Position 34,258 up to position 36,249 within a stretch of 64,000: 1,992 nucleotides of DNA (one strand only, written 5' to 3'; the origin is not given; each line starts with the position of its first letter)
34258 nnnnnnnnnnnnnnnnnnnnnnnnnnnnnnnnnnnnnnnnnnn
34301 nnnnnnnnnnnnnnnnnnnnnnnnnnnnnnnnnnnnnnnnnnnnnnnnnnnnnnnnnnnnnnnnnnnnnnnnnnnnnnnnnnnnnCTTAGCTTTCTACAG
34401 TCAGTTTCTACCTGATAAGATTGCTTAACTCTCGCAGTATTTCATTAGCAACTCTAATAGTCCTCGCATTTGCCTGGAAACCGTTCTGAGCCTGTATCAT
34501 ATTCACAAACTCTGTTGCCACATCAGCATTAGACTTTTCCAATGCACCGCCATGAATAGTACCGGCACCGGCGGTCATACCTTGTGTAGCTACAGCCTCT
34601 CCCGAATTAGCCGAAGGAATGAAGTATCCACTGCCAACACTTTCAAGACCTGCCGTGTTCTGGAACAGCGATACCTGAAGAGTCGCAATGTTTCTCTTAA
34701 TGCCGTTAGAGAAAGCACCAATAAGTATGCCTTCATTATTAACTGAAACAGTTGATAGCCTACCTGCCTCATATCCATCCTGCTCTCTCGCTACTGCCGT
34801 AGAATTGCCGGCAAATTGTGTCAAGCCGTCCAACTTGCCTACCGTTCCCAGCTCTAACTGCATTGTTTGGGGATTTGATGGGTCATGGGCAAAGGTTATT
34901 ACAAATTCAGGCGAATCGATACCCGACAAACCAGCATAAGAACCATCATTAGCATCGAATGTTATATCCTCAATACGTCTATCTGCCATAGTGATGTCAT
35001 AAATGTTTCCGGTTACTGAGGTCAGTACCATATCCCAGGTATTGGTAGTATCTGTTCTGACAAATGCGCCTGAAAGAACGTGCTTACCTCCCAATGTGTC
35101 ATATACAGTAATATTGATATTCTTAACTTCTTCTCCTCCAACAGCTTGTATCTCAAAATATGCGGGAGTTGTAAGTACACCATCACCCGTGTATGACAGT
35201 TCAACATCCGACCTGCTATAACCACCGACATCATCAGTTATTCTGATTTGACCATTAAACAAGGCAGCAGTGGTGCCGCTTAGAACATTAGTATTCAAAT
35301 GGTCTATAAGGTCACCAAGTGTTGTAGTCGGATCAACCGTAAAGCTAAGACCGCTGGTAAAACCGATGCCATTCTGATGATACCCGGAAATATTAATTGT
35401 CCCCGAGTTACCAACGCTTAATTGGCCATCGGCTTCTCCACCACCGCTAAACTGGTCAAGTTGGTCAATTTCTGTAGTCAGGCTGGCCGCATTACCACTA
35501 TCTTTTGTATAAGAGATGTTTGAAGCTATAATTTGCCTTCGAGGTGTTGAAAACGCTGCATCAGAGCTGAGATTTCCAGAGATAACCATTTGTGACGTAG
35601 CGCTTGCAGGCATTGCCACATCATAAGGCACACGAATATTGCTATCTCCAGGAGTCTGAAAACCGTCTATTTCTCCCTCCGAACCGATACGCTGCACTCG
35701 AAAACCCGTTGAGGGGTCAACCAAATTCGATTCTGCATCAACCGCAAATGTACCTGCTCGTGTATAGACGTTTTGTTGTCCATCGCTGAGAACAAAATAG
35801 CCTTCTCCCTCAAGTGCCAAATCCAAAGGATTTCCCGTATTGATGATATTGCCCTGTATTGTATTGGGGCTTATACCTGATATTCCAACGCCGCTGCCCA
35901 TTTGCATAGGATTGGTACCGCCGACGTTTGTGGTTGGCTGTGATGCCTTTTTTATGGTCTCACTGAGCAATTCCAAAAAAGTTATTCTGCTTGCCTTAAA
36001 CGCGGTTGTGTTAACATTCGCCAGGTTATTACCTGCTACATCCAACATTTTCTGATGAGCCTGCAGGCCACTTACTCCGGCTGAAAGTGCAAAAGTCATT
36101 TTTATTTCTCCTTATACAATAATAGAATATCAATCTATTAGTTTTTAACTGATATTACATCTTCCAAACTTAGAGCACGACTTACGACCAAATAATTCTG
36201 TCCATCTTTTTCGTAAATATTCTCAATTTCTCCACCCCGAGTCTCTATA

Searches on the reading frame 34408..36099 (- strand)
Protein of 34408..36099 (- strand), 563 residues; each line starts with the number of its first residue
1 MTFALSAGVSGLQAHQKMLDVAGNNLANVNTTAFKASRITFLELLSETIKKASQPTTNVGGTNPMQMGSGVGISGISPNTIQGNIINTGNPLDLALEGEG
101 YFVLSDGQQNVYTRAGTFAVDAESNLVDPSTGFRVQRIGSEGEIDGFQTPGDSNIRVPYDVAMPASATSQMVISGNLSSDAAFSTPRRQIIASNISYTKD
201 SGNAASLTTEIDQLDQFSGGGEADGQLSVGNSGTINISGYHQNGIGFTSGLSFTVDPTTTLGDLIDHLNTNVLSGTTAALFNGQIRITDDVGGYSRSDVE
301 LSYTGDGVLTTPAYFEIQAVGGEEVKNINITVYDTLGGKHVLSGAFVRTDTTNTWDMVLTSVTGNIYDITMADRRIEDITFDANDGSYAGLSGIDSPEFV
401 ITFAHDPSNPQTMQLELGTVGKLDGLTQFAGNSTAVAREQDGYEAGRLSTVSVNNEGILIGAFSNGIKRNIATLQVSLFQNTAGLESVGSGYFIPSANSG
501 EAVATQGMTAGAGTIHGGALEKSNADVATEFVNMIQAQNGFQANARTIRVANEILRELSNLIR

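Call 50: search_protein_families(library=pfam, proteins=[window:34408-36099:-], max_evalue=0.00001)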
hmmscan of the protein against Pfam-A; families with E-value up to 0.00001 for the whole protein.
window:34408-36099:- (563 aa): 4 families
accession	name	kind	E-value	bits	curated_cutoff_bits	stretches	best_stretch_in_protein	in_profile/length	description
PF06429.18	Flg_bbr_C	-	4.8e-14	52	23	1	517-561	2-46/46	Flagellar basal body rod FlgEFG protein C-terminal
PF07559.19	FlgE_D2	-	2e-13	51.4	22.7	1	326-443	22-142/142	Flagellar basal body protein FlaE D2 domain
PF22692.1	LlgE_F_G_D1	-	1.3e-09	38.5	27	1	95-160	1-50/64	Flagellar hook protein FlgE/F/G D1 domain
PF00460.25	Flg_bb_rod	-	3.4e-08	33.7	20.7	1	7-35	3-31/31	Flagella basal body rod protein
